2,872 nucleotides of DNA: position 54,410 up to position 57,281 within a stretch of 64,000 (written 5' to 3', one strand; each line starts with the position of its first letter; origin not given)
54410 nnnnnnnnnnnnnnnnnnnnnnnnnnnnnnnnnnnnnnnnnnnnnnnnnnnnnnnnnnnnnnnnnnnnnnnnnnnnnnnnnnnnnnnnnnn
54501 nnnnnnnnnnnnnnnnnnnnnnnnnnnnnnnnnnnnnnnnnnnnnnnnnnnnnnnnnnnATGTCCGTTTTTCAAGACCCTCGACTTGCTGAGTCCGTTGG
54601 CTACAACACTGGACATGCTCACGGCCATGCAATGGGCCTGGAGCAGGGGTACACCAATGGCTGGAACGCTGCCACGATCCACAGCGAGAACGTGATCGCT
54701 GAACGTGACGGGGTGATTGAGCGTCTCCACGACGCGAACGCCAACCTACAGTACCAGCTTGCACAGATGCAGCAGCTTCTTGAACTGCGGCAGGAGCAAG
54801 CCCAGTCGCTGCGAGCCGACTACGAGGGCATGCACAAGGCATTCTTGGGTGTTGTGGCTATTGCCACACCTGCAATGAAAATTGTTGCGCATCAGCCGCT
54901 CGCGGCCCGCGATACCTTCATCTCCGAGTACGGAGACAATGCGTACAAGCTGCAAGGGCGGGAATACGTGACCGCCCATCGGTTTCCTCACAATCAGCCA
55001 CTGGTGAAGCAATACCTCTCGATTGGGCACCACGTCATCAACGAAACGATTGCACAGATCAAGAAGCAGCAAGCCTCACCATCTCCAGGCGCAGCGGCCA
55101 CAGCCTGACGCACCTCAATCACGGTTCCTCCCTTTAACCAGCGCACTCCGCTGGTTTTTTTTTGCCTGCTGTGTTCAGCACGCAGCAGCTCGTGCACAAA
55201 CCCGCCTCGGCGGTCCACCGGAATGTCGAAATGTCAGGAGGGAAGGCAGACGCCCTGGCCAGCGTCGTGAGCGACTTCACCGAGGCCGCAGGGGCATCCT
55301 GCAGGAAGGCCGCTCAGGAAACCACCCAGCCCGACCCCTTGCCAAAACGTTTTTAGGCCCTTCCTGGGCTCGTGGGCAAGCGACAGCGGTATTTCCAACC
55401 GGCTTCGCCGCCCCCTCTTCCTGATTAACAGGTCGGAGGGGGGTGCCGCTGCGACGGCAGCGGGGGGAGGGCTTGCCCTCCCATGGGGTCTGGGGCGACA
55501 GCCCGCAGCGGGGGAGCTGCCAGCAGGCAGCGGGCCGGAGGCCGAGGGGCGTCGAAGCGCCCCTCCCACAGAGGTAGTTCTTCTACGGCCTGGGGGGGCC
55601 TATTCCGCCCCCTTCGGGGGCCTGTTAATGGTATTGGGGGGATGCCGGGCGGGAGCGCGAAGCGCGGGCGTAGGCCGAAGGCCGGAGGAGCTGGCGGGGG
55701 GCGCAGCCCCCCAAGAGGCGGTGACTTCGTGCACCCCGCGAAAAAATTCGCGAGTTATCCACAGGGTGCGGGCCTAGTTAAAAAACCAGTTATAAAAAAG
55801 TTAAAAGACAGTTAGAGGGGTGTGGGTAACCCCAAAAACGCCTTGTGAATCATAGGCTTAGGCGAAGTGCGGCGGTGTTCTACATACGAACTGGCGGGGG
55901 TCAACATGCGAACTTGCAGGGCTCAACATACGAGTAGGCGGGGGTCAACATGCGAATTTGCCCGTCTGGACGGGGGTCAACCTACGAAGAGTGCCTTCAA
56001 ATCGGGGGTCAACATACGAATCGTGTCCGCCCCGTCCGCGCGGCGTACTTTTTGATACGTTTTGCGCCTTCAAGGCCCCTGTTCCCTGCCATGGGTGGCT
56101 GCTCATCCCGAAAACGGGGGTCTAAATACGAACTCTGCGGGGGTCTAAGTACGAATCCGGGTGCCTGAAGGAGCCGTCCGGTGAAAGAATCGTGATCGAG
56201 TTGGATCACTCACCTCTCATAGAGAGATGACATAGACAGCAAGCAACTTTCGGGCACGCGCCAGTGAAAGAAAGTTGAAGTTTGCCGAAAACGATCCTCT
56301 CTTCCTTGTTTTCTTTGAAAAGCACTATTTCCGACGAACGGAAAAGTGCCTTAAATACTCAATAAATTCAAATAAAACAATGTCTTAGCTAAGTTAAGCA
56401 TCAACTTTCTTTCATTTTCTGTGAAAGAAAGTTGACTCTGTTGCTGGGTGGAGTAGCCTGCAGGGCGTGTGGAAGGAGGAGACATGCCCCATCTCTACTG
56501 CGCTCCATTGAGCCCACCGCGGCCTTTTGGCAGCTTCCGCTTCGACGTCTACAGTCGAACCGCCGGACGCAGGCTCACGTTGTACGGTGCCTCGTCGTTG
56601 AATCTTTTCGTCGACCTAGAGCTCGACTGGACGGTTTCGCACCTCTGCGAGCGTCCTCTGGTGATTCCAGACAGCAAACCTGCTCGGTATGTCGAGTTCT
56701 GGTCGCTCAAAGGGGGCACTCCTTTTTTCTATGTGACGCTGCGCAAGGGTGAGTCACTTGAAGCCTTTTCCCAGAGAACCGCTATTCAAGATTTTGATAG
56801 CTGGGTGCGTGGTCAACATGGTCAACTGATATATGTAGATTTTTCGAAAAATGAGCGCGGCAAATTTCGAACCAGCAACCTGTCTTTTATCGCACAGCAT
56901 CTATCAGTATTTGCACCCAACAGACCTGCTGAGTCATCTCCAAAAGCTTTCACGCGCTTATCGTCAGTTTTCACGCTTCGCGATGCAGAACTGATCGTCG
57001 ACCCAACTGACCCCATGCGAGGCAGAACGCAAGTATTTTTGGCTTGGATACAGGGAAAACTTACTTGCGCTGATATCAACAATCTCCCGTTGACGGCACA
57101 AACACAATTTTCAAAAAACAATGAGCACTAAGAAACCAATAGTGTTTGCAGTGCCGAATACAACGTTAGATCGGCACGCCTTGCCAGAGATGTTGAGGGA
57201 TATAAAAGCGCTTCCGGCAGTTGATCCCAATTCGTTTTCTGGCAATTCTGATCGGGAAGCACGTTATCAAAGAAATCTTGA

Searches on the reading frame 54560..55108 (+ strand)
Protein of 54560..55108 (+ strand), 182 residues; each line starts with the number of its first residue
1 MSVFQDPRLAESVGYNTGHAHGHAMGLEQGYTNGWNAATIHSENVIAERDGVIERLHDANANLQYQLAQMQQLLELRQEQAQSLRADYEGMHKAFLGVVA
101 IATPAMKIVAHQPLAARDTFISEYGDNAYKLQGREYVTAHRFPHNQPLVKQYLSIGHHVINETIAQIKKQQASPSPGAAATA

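Call 5: search_protein_families(library=pfam, proteins=[window:54560-55108:+])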
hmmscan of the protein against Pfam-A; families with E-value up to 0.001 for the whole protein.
window:54560-55108:+ (182 aa): 0 families

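Call 7: search_protein_families(library=ncbifam, proteins=[window:54560-55108:+], max_evalue=1)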
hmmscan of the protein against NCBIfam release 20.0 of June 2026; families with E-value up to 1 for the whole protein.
window:54560-55108:+ (182 aa): 4 families
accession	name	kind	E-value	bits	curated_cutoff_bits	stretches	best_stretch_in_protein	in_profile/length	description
NF004270.2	PRK05687.2-1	equivalog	2.7e-05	23.9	180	1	12-83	60-129/223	flagellar assembly protein FliH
NF009925.1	PRK13386.1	equivalog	0.00013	21.4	192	1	13-86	61-133/228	flagellar assembly protein FliH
NF004267.1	PRK05687.1-3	equivalog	0.0017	17.6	293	1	10-76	75-136/266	flagellar assembly protein FliH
NF004266.1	PRK05687.1-1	equivalog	0.01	15.3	260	1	11-78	54-122/230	flagellar assembly protein FliH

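Call 120: find_encoding_contigs(protein=window:54560-55108:+, flank=10000, max_places=10)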
Protein window:54560-55108:+ (182 aa): 7 contigs read that carry it; 7 places shown.
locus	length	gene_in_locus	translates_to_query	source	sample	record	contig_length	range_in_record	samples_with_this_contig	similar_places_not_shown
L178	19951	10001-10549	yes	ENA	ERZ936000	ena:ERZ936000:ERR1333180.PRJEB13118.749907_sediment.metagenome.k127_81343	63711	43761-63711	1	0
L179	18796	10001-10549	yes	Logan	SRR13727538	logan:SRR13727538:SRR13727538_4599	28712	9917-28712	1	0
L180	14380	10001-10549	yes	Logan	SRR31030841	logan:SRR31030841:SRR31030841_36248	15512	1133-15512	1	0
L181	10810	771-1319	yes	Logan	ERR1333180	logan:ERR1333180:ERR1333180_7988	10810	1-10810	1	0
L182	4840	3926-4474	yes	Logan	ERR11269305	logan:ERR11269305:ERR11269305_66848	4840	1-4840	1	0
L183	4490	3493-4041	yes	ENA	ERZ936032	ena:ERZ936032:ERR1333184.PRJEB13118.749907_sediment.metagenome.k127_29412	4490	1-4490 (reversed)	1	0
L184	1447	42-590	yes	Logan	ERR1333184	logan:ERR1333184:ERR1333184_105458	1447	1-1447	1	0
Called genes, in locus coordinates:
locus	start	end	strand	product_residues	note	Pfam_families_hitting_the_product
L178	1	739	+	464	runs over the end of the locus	PF23127:DotM_C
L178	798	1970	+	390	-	-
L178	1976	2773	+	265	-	-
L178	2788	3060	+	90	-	-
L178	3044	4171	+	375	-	-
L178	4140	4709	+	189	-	-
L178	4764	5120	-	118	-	-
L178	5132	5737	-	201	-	-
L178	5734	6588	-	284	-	-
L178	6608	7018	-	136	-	-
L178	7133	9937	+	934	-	-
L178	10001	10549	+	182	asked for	-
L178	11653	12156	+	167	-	-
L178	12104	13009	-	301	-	PF07042:TrfA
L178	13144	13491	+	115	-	PF24720:DUF7673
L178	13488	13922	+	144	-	-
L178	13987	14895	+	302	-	PF20390:DUF6685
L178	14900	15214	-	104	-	-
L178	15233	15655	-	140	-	PF05433:Rick_17kDa_Anti (weak)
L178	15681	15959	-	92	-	-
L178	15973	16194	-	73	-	-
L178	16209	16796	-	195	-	-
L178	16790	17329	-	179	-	-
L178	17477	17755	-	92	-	-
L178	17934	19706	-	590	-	-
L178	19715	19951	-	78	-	?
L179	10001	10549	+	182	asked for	-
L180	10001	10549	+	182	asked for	-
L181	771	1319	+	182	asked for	-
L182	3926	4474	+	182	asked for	-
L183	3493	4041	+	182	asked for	-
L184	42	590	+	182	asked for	-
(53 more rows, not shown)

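Call 122: find_encoding_contigs(protein=L178:12104-13009:-, flank=10000, max_places=10)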
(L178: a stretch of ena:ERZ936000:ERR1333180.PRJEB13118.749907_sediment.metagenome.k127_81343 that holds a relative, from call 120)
Protein L178:12104-13009:- (301 aa): 24 contigs read that carry it; 10 places shown.
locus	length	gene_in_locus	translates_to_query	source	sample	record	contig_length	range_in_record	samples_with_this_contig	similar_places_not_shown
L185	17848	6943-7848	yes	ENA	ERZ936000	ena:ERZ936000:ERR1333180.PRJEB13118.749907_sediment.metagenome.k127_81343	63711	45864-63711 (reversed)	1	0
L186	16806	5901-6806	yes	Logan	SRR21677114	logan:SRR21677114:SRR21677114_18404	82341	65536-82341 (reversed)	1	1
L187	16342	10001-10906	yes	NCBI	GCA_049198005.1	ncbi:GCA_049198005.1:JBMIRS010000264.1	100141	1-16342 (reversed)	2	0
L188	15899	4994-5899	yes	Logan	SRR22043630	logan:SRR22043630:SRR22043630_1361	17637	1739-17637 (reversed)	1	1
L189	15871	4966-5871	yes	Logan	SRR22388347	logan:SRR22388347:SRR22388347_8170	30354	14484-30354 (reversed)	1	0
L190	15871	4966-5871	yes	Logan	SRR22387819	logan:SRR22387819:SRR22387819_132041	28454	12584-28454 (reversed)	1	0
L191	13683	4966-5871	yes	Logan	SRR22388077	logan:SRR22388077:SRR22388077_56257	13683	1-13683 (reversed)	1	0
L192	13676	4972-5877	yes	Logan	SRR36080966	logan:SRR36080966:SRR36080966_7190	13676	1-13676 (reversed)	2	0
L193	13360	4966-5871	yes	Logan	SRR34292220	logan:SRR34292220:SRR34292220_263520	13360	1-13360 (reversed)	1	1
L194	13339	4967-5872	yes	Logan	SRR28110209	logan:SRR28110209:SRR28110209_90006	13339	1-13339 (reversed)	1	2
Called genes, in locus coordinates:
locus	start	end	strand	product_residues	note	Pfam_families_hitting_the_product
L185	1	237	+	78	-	?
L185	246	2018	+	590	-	-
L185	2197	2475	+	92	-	-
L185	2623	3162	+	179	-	-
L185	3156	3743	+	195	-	-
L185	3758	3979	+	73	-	-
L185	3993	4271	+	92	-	-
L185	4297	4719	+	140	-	PF05433:Rick_17kDa_Anti (weak)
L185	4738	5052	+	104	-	-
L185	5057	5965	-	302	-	PF20390:DUF6685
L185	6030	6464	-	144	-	-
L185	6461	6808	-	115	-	PF24720:DUF7673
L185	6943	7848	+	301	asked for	PF07042:TrfA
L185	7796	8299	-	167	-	-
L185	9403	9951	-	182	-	-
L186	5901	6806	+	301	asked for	PF07042:TrfA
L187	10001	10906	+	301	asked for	PF07042:TrfA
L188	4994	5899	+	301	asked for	PF07042:TrfA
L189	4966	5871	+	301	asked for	PF07042:TrfA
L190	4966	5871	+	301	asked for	PF07042:TrfA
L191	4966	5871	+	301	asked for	PF07042:TrfA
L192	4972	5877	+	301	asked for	PF07042:TrfA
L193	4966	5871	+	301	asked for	PF07042:TrfA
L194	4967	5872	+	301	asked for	PF07042:TrfA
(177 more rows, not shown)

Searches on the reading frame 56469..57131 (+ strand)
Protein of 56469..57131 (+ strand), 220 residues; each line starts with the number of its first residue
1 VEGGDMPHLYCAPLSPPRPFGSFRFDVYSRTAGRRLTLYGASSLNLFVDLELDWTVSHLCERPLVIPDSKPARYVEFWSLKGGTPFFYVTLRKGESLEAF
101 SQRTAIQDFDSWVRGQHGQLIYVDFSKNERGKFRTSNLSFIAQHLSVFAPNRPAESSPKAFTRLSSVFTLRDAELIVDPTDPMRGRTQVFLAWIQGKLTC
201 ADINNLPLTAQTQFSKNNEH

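Call 5: search_protein_families(library=pfam, proteins=[window:56469-57131:+])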
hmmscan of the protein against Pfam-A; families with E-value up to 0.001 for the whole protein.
window:56469-57131:+ (220 aa): 0 families

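Call 6: search_protein_families(library=pfam, proteins=[window:56469-57131:+], max_evalue=10)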
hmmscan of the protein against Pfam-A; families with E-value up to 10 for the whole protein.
window:56469-57131:+ (220 aa): 0 families

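Call 7: search_protein_families(library=ncbifam, proteins=[window:56469-57131:+], max_evalue=1)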
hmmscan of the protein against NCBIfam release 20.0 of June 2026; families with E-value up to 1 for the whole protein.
window:56469-57131:+ (220 aa): 0 families

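Call 61: find_homologous_proteins(query=window:56484-57131:+, max_evalue=1e-10)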
Query window:56484-57131:+ (215 aa): 3 proteins with E <= 1e-10 among 66 candidates.
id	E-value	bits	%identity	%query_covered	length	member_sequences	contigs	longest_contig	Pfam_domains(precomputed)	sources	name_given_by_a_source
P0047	1.2e-143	494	100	100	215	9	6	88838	-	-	-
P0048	1.2e-110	386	78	99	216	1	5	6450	-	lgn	-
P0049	3.6e-93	329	67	99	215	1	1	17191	-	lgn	-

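Call 62: find_encoding_contigs(protein=P0047, flank=10000, max_places=10)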
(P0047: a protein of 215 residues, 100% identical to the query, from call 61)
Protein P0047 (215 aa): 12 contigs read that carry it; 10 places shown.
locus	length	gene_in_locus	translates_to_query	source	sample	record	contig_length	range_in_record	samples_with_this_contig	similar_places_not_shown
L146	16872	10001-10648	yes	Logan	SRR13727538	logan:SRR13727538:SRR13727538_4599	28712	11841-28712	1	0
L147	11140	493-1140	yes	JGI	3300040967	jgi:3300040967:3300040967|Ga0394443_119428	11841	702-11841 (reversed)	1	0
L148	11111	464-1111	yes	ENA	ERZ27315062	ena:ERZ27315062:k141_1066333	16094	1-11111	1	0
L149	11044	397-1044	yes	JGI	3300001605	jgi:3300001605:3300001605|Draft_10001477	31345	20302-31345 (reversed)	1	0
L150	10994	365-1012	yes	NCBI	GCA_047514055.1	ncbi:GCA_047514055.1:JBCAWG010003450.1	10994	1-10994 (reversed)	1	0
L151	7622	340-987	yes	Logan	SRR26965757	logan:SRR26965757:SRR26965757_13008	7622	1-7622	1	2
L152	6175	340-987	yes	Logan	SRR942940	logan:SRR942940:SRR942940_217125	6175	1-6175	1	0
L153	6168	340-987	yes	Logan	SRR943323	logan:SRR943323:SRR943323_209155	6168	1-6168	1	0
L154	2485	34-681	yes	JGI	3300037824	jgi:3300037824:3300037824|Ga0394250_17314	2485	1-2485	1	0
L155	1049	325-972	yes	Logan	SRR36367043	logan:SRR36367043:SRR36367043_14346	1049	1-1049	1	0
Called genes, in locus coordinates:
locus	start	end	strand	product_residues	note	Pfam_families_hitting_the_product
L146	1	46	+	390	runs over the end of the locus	-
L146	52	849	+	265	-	-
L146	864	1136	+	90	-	-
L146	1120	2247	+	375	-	-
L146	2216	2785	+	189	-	-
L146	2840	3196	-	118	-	-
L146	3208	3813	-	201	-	-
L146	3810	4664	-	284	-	-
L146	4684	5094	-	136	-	-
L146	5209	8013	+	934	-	-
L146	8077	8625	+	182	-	-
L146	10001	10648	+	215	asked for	-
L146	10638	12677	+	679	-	-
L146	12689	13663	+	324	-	PF13401:AAA_22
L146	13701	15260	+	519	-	-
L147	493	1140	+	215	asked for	-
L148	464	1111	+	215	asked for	-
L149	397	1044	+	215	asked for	-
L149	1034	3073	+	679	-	-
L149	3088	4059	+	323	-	PF13401:AAA_22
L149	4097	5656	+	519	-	-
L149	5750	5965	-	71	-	-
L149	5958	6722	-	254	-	PF16983:MFS_MOT1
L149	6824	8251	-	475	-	-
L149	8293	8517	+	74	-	-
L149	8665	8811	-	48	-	-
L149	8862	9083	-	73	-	-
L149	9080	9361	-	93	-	PF00403:HMA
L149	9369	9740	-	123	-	PF02411:MerT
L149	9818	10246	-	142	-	PF00376:MerR, PF13411:MerR_1, PF09278:MerR-DNA-bind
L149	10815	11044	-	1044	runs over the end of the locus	-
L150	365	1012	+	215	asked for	-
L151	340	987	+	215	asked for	-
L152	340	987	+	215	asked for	-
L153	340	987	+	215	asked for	-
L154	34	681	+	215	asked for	-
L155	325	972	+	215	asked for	-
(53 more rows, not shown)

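Call 63: find_encoding_contigs(protein=P0048, flank=10000, max_places=10)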
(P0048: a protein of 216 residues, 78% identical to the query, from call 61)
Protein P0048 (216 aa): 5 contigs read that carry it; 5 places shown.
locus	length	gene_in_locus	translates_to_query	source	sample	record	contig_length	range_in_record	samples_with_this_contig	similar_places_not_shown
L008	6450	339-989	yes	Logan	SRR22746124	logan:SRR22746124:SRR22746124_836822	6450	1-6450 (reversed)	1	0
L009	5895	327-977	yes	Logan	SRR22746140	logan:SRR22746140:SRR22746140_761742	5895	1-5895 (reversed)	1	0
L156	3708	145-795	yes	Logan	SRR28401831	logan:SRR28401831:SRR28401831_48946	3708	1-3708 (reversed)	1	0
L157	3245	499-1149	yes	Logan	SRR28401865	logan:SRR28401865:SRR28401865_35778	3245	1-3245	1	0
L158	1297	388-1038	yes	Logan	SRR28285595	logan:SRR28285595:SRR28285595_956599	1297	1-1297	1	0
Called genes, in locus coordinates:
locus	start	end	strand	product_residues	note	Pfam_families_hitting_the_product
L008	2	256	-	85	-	?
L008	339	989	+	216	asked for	-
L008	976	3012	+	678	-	-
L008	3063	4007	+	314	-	PF13401:AAA_22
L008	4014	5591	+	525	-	-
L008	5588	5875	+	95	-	-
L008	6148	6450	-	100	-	?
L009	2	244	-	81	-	?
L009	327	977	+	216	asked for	-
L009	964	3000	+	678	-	-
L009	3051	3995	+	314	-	PF13401:AAA_22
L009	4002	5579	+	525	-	-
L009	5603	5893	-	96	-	?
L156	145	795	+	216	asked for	-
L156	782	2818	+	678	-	-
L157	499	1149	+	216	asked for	-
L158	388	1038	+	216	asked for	-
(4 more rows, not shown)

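Call 96: predict_structure(alignment_id=A3)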
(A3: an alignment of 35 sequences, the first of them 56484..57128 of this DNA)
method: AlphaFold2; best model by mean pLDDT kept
length: 215 residues; sequences in the alignment: 35
mean_pLDDT: 92.9   pTM: 0.87
mean pLDDT of the five models: 92.9, 92.5, 91.7, 91.3, 91.3
residues with pLDDT >= 90: 182; 70-90: 25; 50-70: 6; < 50: 2
segments of 3 or more residues with pLDDT < 50: none
pLDDT, mean of each block of 10 residues (from residue 1): 79 91 95 94 95 96 95 96 95 96 98 96 77 96 87 90 97 95 96 95 97 77
secondary structure, 60 per line:
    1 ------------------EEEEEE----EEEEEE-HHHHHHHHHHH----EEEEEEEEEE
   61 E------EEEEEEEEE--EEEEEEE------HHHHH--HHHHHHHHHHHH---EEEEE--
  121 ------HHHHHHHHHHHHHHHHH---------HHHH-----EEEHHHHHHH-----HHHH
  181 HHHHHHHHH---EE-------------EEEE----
elements in order: E19-24 E29-34 H36-46 E51-61 E68-76 E79-85 H92-96 H99-110 E114-118 H127-143 H153-156 E162-164 H165-171 H177-189 E208-211

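Call 100: fold_search(model_id=the predicted structure, library=pdb)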
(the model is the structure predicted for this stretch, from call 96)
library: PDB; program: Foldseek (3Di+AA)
matches with E <= 10: 751; with E <= 0.001: 3
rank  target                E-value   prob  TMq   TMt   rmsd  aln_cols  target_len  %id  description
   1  1t0f_A                5.6e-06  1.00  0.44  0.37  10.2       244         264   11  Crystal Structure of the TnsA/TnsC(504-555) complex (released 2004-11-09)
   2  1t0f_B                6.7e-06  1.00  0.44  0.37   9.3       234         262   12  Crystal Structure of the TnsA/TnsC(504-555) complex (released 2004-11-09)
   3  1f1z_A                4.3e-05  1.00  0.43  0.37   9.8       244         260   12  TNSA, a catalytic component of the TN7 transposition system (released 2000-06-28)
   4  1zp7_B                2.9e-02  0.91  0.25  0.33   6.5       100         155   14  The structure of Bacillus subtilis RecU Holliday junction resolvase and its role in substrate selection and sequence s (released 2005-09-20)
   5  1zp7_A                7.0e-02  0.66  0.27  0.35  16.1       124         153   12  The structure of Bacillus subtilis RecU Holliday junction resolvase and its role in substrate selection and sequence s (released 2005-09-20)
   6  1y88                  7.0e-02  0.30  0.24  0.28  13.2       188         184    9  Crystal Structure of Protein of Unknown Function AF1548 (released 2004-12-21)
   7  6p4o_D                9.4e-02  0.23  0.27  0.13  20.0       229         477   10  Complex of XPB helicase with Bax1 endonuclease from Sulfurisphaera tokodaii at 3.15 Angstroms resolution (released 2020-06-03)
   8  1rzn_A                1.4e-01  0.69  0.25  0.34   5.8        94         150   12  Crystal Structure of Penicillin-binding protein-related factor A from Bacillus Subtilis. (released 2004-11-30)
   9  1xmx                  1.4e-01  0.23  0.18  0.12  10.1       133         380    9  Crystal structure of protein VC1899 from Vibrio cholerae (released 2004-11-16)
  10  9cd8_C                1.4e-01  0.11  0.13  0.05  13.6       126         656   13  Crystal Structure of Acetyl-CoA synthetase from Cryptococcus neoformans H99 in complex with inhibitor HGN-1310 (dd3-02 (released 2025-10-29)
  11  5lhc_A                1.7e-01  0.18  0.25  0.12  13.9       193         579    7  The structure of D456A mutant of Nt.BspD6I nicking endonuclease at 0.24 nm resolution . (released 2017-08-16)
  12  6jeg_B                1.7e-01  0.14  0.15  0.06  14.0       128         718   12  Crystal structure of calcium free human gelsolin amyloid mutant G167R (released 2019-06-12)
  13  2hkp                  1.7e-01  0.11  0.13  0.13  11.8       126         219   15  SUMO protease Ulp1 with the catalytic cysteine oxidized to a sulfenic acid (released 2007-07-31)
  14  2hl9                  1.8e-01  0.10  0.13  0.13  11.9       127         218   15  SUMO protease Ulp1 with the catalytic cysteine oxidized to a sulfonic acid (released 2007-07-31)
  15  2fh4_C                1.9e-01  0.12  0.15  0.11  14.1       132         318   14  C-terminal half of gelsolin soaked in EGTA at pH 8 (released 2006-06-13)
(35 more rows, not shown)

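Call 108: find_encoding_contigs(protein=L149:9818-10246:-, flank=10000, max_places=10)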
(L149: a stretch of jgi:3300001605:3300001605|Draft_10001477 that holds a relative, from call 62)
Protein L149:9818-10246:- (142 aa): 14 contigs read that carry it; 10 places shown.
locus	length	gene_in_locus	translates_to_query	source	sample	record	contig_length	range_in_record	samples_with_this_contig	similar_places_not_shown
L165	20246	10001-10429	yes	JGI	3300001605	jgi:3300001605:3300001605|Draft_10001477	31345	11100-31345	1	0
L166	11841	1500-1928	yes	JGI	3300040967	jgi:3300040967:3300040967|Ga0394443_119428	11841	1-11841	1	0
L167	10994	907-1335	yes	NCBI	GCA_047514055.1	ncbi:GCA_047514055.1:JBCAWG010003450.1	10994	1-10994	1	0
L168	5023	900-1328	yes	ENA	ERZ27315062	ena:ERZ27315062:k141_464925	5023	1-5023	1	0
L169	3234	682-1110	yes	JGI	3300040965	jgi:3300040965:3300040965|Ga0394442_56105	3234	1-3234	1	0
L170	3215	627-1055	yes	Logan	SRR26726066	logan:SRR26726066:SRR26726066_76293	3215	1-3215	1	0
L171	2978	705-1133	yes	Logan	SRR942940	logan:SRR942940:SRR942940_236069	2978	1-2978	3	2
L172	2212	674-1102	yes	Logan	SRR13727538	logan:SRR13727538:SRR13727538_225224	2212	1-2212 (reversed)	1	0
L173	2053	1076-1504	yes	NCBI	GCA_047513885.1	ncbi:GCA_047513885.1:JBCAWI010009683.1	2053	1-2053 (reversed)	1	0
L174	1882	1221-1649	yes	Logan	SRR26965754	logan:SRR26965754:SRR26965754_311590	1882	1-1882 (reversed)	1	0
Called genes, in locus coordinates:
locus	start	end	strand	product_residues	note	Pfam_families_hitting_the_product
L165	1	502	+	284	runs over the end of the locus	PF12852:Cupin_6, PF00165:HTH_AraC (weak), PF12833:HTH_18, PF00165:HTH_AraC (weak)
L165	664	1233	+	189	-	PF02627:CMD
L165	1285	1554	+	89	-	-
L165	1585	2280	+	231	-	PF00702:Hydrolase, PF13242:Hydrolase_like (faint)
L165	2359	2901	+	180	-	PF00578:AhpC-TSA, PF08534:Redoxin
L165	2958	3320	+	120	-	-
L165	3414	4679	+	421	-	PF02321:OEP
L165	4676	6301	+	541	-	PF25919:BSH_CusB, PF25869:3HB_CusB, PF25944:Beta-barrel_RND (weak), PF25954:Beta-barrel_RND_2, PF25967:RND-MFP_C (weak), PF25975:CzcB_C (weak), PF25989:YknX_C (weak), PF11604:CusF_Ec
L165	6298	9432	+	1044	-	-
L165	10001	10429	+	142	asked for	PF00376:MerR, PF13411:MerR_1, PF09278:MerR-DNA-bind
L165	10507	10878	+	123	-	PF02411:MerT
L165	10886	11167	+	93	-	PF00403:HMA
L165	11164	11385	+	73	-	-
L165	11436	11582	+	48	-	-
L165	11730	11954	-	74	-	-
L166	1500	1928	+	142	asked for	PF00376:MerR, PF13411:MerR_1, PF09278:MerR-DNA-bind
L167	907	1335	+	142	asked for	PF00376:MerR, PF13411:MerR_1, PF09278:MerR-DNA-bind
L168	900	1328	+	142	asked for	PF00376:MerR, PF13411:MerR_1, PF09278:MerR-DNA-bind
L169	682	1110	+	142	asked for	PF00376:MerR, PF13411:MerR_1, PF09278:MerR-DNA-bind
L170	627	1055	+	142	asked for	PF00376:MerR, PF13411:MerR_1, PF09278:MerR-DNA-bind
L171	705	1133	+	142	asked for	PF00376:MerR, PF13411:MerR_1, PF09278:MerR-DNA-bind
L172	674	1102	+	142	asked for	PF00376:MerR, PF13411:MerR_1, PF09278:MerR-DNA-bind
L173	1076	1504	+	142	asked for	PF00376:MerR, PF13411:MerR_1, PF09278:MerR-DNA-bind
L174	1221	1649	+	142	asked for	PF00376:MerR, PF13411:MerR_1, PF09278:MerR-DNA-bind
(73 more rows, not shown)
